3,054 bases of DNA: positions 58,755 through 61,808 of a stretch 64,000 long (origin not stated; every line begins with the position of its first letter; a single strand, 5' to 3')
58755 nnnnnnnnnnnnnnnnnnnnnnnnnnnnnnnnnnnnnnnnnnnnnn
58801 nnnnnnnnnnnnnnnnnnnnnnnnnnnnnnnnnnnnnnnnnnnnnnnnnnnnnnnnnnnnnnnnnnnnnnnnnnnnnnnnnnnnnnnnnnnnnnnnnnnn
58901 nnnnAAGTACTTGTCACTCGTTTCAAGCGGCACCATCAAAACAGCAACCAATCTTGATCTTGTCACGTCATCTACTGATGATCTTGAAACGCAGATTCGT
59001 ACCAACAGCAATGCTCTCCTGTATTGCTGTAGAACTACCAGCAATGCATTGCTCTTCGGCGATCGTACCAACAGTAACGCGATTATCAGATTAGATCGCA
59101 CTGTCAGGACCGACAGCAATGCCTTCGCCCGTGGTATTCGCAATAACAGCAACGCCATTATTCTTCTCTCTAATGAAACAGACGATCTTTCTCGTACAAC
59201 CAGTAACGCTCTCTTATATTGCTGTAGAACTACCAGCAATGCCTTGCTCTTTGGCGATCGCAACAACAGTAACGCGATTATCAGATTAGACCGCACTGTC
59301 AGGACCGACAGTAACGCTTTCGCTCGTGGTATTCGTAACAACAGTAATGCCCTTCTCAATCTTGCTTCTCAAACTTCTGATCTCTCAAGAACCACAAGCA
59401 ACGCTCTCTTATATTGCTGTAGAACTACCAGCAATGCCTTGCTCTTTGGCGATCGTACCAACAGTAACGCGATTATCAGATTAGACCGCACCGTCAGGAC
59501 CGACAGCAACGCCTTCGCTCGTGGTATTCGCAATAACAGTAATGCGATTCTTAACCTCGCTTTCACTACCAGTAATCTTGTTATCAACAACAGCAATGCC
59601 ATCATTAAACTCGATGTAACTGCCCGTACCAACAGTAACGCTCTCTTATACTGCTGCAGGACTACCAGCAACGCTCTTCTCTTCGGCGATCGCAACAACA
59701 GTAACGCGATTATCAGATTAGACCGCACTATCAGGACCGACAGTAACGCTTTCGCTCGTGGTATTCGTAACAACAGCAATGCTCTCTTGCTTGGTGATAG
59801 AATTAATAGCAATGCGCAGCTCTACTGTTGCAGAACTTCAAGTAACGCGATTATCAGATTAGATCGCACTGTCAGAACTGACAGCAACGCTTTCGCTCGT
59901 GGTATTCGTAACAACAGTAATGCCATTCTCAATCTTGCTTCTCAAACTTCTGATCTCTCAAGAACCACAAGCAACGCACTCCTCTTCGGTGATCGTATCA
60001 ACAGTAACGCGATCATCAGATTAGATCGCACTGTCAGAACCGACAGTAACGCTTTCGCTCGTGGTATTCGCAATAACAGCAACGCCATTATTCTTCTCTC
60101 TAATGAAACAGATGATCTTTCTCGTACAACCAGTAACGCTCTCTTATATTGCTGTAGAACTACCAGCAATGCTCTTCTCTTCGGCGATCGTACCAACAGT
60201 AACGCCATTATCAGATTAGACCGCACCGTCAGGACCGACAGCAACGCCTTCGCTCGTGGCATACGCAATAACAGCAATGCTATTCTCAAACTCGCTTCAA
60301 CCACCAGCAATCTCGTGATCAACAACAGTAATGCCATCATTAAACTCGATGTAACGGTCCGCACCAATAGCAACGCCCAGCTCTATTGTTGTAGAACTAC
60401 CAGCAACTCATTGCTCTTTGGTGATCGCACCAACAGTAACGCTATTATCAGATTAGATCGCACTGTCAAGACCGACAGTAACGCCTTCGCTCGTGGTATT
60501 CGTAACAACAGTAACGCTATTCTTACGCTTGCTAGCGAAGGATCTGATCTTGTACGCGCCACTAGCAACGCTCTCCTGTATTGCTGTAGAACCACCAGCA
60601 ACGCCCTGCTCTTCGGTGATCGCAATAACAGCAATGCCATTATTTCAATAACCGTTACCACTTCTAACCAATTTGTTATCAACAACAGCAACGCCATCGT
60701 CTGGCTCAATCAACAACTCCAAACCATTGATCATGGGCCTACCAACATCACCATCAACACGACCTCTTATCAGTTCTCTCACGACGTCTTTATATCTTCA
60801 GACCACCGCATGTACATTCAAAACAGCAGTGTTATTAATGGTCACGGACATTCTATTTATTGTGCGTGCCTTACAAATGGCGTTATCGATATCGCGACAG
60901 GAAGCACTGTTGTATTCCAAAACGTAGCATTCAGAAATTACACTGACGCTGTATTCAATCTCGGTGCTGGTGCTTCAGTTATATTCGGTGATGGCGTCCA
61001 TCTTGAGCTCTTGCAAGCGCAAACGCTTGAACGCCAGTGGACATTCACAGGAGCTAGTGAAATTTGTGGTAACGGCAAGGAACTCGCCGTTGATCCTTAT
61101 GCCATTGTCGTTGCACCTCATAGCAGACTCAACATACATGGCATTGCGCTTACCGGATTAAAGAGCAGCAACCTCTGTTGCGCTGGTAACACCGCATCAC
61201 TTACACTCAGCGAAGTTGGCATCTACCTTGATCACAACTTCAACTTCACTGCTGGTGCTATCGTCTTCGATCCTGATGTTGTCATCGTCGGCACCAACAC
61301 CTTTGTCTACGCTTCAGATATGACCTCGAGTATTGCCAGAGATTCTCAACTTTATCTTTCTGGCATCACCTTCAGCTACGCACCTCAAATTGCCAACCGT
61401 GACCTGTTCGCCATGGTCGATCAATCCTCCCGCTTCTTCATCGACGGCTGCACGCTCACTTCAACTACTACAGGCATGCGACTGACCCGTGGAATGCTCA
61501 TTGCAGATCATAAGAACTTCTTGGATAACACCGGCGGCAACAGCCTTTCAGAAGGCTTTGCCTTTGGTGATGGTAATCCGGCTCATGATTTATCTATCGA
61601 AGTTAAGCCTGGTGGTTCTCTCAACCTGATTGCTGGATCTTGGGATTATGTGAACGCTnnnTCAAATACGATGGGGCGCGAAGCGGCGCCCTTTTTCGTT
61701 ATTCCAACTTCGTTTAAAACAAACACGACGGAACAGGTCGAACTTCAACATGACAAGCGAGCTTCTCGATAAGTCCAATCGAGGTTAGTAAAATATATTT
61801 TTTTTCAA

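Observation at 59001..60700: SNA hendecad array: 195-bp super-repeats with invariant Cys-Cys pairs, an unrecognised fibre motif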

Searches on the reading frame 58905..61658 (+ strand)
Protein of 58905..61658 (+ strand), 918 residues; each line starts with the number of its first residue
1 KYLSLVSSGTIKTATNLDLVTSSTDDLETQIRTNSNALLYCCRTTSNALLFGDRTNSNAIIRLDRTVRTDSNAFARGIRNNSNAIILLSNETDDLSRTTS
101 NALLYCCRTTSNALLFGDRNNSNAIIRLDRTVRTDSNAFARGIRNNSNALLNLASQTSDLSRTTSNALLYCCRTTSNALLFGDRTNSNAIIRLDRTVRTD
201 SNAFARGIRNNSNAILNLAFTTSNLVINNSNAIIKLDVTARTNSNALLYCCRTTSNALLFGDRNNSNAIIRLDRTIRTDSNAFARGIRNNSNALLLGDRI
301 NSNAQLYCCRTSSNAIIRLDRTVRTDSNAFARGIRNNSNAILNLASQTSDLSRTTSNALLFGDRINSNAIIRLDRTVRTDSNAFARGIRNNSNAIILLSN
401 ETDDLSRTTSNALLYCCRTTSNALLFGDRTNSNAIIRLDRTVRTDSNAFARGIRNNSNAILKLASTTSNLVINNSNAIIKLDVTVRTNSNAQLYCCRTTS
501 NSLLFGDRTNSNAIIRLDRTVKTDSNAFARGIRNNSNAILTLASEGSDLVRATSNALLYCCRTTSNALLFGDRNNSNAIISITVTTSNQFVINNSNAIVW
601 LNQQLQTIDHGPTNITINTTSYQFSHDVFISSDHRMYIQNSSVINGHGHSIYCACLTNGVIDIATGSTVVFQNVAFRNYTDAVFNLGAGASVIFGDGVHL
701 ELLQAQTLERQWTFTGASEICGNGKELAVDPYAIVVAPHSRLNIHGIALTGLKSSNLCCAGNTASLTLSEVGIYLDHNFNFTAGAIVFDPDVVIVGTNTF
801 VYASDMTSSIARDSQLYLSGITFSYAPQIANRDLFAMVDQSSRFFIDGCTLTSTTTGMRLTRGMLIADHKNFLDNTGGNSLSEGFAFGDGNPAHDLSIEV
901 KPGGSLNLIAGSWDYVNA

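Call 20: find_homologous_proteins(query=window:58905-61658:+)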
Query window:58905-61658:+ (918 aa): 145 proteins with E <= 0.001 among 8000 candidates; the best 120 are listed.
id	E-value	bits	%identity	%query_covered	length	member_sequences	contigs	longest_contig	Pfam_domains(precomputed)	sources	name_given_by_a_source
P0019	0.0e+0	1512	76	87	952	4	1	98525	-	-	-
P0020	6.5e-187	641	58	63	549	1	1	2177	-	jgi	jgi:hypothetical protein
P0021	4.5e-184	632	49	74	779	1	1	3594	PF23205.2,PF24952.2,PF20794.5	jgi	jgi:hypothetical protein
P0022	6.8e-176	605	40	85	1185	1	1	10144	-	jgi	jgi:hypothetical protein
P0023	2.4e-174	599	39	93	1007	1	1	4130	-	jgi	jgi:hypothetical protein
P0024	9.4e-161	554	40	100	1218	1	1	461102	-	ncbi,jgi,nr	ncbi:hypothetical protein JST56_01645 [Candidatus Dependentiae bacterium]|jgi:general stress protein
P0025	2.4e-151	523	40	85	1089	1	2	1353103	-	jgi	jgi:hypothetical protein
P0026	5.7e-146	506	53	57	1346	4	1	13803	PF04176.19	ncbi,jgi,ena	ncbi:MAG: hypothetical protein WCS92_03350 [Candidatus Babeliales bacterium]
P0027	1.1e-144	501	46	62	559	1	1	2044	-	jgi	jgi:hypothetical protein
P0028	1.9e-144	501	44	76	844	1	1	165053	-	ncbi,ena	-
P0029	5.1e-135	469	40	78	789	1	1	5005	-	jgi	jgi:hypothetical protein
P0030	4.2e-127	443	38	78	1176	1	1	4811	-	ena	-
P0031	6.1e-126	439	43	64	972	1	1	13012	-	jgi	-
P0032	1.4e-117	412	41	68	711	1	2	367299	-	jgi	jgi:hypothetical protein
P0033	7.2e-116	406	42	62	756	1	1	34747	-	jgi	-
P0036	8.5e-113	396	38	86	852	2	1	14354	-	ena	-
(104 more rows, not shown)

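Call 38: predict_structure(alignment_id=A1)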
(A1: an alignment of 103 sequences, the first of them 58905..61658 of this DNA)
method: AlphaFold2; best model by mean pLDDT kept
length: 918 residues; sequences in the alignment: 103
mean_pLDDT: 56.0   pTM: 0.50
mean pLDDT of the five models: 56.0, 54.8, 53.8, 53.3, 51.7
residues with pLDDT >= 90: 301; 70-90: 5; 50-70: 24; < 50: 588
segments of 3 or more residues with pLDDT < 50: 1-514, 518-531, 533-574, 583-595
pLDDT, mean of each block of 10 residues (from residue 1): 41 41 41 30 32 36 41 34 33 33 28 30 36 33 30 34 28 26 32 34 34 35 32 30 25 26 31 36 36 35 34 37 33 34 35 37 30 32 31 33 37 29 32 36 30 29 32 28 30 29 36 46 43 45 45 43 45 50 45 53 62 89 96 96 98 93 98 98 98 99 98 99 98 98 99 98 98 98 98 98 98 98 98 97 98 97 98 94 96 98 97 94
secondary structure, 60 per line:
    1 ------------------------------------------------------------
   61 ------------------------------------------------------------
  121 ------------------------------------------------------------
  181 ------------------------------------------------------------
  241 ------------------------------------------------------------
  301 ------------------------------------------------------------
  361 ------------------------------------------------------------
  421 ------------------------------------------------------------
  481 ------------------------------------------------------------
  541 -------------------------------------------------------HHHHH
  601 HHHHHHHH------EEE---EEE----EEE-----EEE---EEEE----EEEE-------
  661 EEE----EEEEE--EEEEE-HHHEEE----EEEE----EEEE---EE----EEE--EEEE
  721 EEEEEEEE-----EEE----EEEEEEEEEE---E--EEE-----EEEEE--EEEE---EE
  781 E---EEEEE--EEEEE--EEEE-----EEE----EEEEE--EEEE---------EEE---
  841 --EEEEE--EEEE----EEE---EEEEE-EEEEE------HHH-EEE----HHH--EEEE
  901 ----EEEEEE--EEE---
elements in order (helices of 4 or more, strands of 3 or more residues): H596-608 E615-617 E621-623 E628-630 E636-638 E642-645 E650-653 E661-663 E668-672 E675-679 E684-686 E691-694 E699-702 E712-714 E717-728 E734-736 E741-750 E757-759 E765-769 E772-775 E779-781 E785-789 E792-796 E799-802 E808-810 E815-819 E822-825 E835-837 E843-847 E850-853 E858-860 E864-868 E870-874 E885-887 E897-900 E905-910 E913-915

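Call 43: fold_search(model_id=the predicted structure, library=pdb)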
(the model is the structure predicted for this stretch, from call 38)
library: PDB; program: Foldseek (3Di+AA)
matches with E <= 10: 319; with E <= 0.001: 0
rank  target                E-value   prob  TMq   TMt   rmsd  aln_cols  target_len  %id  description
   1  5ny0                  1.0e-03  1.00  0.16  0.34  11.7       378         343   10  L. reuters 100-23 SRRP (released 2018-03-21)
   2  4q1q_A                1.3e-02  0.77  0.12  0.26  12.6       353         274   11  Crystal structure of TibC-catalyzed hyper-glycosylated TibA55-350 fragment (released 2014-09-17)
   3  1qrc                  1.5e-02  0.57  0.12  0.17  13.9       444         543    9  TAILSPIKE PROTEIN, MUTANT W391A (released 2000-04-12)
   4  5nxk_C                1.6e-02  0.97  0.15  0.36  12.2       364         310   10  L. reuteri 53608 SRRP (released 2018-03-21)
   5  1nhc_A                1.6e-02  0.72  0.13  0.24  12.8       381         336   10  Structural insights into the processivity of endopolygalacturonase I from Aspergillus niger (released 2003-11-25)
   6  6qi5_Q                1.6e-02  0.60  0.12  0.22  13.3       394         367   11  Near Atomic Structure of an Atadenovirus Shows a possible gene duplication event and Intergenera Variations in Cementi (released 2020-08-05)
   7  1qq1                  1.7e-02  0.60  0.13  0.19  13.5       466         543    9  TAILSPIKE PROTEIN, MUTANT E359G (released 2000-04-12)
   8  6kvh                  2.0e-02  0.69  0.13  0.27  12.3       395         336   10  The mutant crystal structure of endo-polygalacturonase (T284A) from Talaromyces leycettanus JCM 12802 (released 2020-09-09)
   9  6kve                  2.1e-02  0.60  0.12  0.25  13.4       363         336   10  Crystal structure of a GH28 endo-polygalacturonase from Talaromyces leycettanus JCM 12802 (released 2020-09-09)
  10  9ozl_B                2.1e-02  0.51  0.11  0.20  15.3       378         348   10  Crystal structure of the polysaccharide lyase RbmB from Vibrio cholerae (released 2026-03-11)
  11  7xze_A                2.2e-02  0.54  0.13  0.21  13.1       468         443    8  Mutant (H176A) of the N-terminal domain of fucoidan lyase FdlA (released 2022-09-28)
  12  1qa2                  2.5e-02  0.97  0.17  0.27   9.6       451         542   10  TAILSPIKE PROTEIN, MUTANT A334V (released 2000-01-12)
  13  5nxk_A                2.7e-02  0.90  0.14  0.34  12.9       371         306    9  L. reuteri 53608 SRRP (released 2018-03-21)
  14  1clw                  3.1e-02  0.69  0.13  0.19  14.0       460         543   10  TAILSPIKE PROTEIN FROM PHAGE P22, V331A MUTANT (released 1999-11-05)
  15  5g5n_B                3.7e-02  0.66  0.12  0.25  14.4       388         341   10  Structure of the snake adenovirus 1 hexon-interlacing LH3 protein, methylmercury chloride derivative (released 2017-06-07)
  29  3th0_A                8.5e-02  0.21  0.12  0.16  13.6       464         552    9  P22 Tailspike complexed with S.Paratyphi O antigen octasaccharide (released 2012-08-29)
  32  2vfm                  9.3e-02  0.23  0.12  0.17  13.5       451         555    8  Low Temperature Structure of P22 Tailspike Protein Fragment (109-666) (released 2008-12-16)
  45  2vfn                  1.3e-01  0.20  0.13  0.17  13.5       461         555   10  Low Temperature Structure of P22 Tailspike Protein Fragment (109-666), Mutant V125A (released 2008-12-16)
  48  2vfo                  1.4e-01  0.28  0.13  0.19  13.4       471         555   10  Low Temperature Structure of P22 Tailspike Protein Fragment (109-666), Mutant V125L (released 2008-12-16)
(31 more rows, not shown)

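Call 56: find_encoding_contigs(protein=P0024, flank=8000, max_places=3)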
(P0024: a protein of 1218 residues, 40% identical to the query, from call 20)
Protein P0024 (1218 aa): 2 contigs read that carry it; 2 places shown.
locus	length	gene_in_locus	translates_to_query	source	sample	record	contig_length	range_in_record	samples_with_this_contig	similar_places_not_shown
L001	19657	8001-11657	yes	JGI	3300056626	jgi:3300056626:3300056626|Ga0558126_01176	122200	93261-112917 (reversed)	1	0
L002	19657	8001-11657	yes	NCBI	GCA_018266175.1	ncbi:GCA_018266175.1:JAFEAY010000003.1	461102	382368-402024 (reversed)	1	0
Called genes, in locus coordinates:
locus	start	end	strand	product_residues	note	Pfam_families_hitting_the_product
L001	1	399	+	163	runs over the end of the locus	-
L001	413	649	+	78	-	-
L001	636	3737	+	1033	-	-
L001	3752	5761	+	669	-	-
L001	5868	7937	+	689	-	-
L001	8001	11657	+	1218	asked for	-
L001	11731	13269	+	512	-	PF13458:Peripla_BP_6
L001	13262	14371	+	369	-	-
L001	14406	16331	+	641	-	-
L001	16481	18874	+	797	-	-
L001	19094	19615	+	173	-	-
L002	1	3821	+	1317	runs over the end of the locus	-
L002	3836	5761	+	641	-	-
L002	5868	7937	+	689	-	-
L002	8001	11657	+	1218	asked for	-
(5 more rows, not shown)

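Call 63: search_protein_families(library=pfam, proteins=[P0036, P0024], max_evalue=10)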
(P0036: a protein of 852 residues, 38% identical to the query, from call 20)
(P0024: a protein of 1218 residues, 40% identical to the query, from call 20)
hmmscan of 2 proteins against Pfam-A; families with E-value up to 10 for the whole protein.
P0036 (852 aa): 4 families
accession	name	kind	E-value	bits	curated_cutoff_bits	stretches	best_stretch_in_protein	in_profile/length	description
PF06103.16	DUF948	-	0.08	13.6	37.2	1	306-363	25-82/89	Bacterial protein of unknown function (DUF948)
PF00241.25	Cofilin_ADF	-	0.12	12.5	22.4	0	309-332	9-35/125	Cofilin/tropomyosin-type actin-binding protein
PF16069.10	DUF4811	-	7.1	6.9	27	0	309-376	64-131/155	Domain of unknown function (DUF4811)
PF00103.25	Hormone_1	-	8.3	6.5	22.7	0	291-333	116-158/215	Somatotropin hormone family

P0024 (1218 aa): 2 families
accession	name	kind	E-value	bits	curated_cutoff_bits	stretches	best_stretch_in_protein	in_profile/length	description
PF23409.1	Beta-prop_EML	-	2.7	7.9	88.2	2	461-654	69-262/267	Echinoderm microtubule-associated protein first beta-propeller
PF24354.1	NDNF_N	-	6.9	6.7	25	0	471-520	64-113/133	Neuron-derived neurotrophic factor, N-terminal domain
